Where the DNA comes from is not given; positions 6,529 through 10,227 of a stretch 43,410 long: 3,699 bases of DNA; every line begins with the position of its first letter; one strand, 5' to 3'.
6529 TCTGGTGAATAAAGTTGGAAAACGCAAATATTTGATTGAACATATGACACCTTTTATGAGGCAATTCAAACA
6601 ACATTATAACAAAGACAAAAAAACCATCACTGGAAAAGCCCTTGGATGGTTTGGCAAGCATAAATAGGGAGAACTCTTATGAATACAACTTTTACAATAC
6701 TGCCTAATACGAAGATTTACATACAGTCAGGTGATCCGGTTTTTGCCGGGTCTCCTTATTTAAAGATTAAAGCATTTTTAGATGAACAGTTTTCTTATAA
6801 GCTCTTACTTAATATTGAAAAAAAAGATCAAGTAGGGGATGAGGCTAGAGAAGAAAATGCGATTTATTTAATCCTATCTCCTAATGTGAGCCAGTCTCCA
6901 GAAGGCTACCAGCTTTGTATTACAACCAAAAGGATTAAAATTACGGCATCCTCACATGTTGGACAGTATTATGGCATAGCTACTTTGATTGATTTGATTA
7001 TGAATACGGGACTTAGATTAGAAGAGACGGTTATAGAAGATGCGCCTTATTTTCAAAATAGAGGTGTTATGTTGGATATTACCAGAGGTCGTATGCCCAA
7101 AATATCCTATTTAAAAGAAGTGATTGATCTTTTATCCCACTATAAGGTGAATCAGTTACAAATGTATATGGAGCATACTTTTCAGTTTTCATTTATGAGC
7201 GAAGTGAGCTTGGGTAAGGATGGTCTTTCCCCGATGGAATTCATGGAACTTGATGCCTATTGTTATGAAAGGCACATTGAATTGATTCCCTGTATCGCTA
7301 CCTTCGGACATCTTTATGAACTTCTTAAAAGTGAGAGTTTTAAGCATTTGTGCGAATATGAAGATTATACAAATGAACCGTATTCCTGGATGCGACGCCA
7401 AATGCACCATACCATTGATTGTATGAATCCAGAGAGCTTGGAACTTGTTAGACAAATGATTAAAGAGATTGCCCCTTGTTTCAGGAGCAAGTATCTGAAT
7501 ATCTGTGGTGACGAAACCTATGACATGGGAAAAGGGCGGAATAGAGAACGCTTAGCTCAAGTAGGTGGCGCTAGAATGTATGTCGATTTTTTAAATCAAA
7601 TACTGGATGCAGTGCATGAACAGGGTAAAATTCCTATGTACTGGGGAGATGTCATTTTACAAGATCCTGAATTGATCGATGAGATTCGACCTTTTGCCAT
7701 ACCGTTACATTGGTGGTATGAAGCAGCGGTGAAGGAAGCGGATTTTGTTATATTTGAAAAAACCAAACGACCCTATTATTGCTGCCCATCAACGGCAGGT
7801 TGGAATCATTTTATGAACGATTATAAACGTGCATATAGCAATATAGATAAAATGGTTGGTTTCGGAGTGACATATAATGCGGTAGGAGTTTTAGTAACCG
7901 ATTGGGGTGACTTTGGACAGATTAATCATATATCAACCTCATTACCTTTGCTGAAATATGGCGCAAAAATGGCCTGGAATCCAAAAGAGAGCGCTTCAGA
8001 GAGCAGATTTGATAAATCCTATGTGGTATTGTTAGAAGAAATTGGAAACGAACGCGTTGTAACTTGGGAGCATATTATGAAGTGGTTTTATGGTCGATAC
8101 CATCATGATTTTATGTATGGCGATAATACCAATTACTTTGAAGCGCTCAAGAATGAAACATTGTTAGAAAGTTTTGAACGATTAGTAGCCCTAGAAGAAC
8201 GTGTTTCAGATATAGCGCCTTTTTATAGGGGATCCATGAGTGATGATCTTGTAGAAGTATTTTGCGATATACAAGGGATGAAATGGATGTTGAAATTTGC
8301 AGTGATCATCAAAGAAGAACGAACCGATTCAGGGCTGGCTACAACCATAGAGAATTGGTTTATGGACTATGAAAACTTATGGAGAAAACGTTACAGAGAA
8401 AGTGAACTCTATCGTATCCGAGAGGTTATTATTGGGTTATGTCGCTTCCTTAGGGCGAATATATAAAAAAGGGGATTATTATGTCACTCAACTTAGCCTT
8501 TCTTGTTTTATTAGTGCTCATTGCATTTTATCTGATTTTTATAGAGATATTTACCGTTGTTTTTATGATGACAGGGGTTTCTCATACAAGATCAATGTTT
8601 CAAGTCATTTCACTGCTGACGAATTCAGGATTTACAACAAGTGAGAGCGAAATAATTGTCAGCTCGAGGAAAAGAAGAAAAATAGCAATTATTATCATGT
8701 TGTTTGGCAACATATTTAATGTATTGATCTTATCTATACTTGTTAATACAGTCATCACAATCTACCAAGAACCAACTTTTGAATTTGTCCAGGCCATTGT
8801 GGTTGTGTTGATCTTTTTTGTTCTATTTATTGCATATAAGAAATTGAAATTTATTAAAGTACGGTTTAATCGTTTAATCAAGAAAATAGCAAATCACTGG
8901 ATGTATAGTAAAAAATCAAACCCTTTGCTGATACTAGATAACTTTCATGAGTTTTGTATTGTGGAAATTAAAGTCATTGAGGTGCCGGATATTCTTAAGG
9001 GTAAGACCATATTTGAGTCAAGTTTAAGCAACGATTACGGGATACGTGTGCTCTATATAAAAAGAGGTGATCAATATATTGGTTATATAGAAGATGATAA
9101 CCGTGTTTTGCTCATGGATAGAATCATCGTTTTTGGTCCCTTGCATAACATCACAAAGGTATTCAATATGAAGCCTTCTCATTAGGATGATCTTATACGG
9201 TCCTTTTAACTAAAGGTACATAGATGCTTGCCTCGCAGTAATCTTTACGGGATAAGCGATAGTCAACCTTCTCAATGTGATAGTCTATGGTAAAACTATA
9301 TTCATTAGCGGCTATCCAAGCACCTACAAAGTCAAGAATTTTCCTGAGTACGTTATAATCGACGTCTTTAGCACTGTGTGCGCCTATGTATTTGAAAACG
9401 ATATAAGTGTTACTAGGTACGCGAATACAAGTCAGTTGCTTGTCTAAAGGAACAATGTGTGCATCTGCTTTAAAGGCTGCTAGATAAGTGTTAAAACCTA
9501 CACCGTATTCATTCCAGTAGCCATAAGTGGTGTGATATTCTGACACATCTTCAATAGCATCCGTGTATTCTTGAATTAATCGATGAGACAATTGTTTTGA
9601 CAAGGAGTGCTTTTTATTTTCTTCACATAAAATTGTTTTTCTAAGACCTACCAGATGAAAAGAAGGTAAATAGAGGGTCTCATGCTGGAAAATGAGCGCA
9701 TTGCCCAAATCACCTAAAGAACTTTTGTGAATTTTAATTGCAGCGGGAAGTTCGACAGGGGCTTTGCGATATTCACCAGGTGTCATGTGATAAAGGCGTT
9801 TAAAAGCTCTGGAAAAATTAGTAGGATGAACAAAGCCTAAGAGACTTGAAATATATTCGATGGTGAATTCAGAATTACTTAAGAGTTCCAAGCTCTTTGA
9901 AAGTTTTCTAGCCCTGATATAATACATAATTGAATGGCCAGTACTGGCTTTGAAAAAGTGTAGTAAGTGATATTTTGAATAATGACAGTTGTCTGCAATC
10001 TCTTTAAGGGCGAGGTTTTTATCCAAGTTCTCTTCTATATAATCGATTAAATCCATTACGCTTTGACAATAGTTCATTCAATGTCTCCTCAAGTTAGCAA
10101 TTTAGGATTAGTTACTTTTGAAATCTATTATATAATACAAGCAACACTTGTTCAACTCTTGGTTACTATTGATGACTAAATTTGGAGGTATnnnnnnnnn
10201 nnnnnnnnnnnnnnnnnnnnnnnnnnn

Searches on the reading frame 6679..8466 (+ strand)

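Call 9: search_protein_families(library=pfam, proteins=[window:6679-8466:+])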
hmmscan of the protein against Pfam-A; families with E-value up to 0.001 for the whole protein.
window:6679-8466:+ (595 aa): 2 families
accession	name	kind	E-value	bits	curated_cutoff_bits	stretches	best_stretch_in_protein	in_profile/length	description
PF00728.28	Glyco_hydro_20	-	9.2e-18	65.1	22.3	1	125-348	1-241/348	Glycosyl hydrolase family 20, catalytic domain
PF02838.20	Glyco_hydro_20b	-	2.2e-09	38.5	26.1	1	35-122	41-124/124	Glycosyl hydrolase family 20, domain 2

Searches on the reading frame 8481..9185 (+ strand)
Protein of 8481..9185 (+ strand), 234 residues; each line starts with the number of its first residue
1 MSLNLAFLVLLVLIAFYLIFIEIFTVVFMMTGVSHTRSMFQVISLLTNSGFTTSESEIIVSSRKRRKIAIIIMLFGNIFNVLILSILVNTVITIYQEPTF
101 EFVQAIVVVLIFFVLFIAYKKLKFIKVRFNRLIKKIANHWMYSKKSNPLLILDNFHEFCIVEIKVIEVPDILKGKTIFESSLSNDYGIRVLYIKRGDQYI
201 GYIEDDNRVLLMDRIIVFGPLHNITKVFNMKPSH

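Call 9: search_protein_families(library=pfam, proteins=[window:8481-9185:+])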
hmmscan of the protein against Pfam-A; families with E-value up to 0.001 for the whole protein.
window:8481-9185:+ (234 aa): 0 families

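Call 19: search_protein_families(library=pfam, proteins=[window:8481-9185:+], max_evalue=0.01)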
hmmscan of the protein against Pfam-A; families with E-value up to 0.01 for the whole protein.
window:8481-9185:+ (234 aa): 1 family
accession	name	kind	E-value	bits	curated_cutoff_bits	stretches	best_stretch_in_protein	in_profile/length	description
PF02080.26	TrkA_C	-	0.0014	18.9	27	1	164-229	5-68/71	TrkA-C domain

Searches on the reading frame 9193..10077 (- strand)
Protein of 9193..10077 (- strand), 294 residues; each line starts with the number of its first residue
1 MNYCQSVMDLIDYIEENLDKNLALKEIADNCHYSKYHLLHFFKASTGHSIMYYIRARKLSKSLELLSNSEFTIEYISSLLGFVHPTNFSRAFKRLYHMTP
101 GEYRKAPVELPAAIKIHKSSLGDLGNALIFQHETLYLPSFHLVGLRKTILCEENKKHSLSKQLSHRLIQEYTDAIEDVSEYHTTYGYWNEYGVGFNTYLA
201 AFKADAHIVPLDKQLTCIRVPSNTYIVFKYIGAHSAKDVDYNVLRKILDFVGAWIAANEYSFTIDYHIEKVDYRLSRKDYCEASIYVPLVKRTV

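Call 9: search_protein_families(library=pfam, proteins=[window:9193-10077:-])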
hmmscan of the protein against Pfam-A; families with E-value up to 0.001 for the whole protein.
window:9193-10077:- (294 aa): 4 families
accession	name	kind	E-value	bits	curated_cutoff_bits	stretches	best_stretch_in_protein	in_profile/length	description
PF12833.13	HTH_18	-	1.4e-18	67.4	33.6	1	28-105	2-79/80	Helix-turn-helix domain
PF00165.29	HTH_AraC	-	6.4e-17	61.7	26.6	2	68-105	6-42/42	Bacterial regulatory helix-turn-helix proteins, AraC family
PF14526.11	Cass2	-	1.7e-09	38.5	27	1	136-288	4-149/150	Integron-associated effector binding protein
PF06445.20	GyrI-like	-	1.5e-05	25.8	26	1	133-289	4-154/155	GyrI-like small molecule binding domain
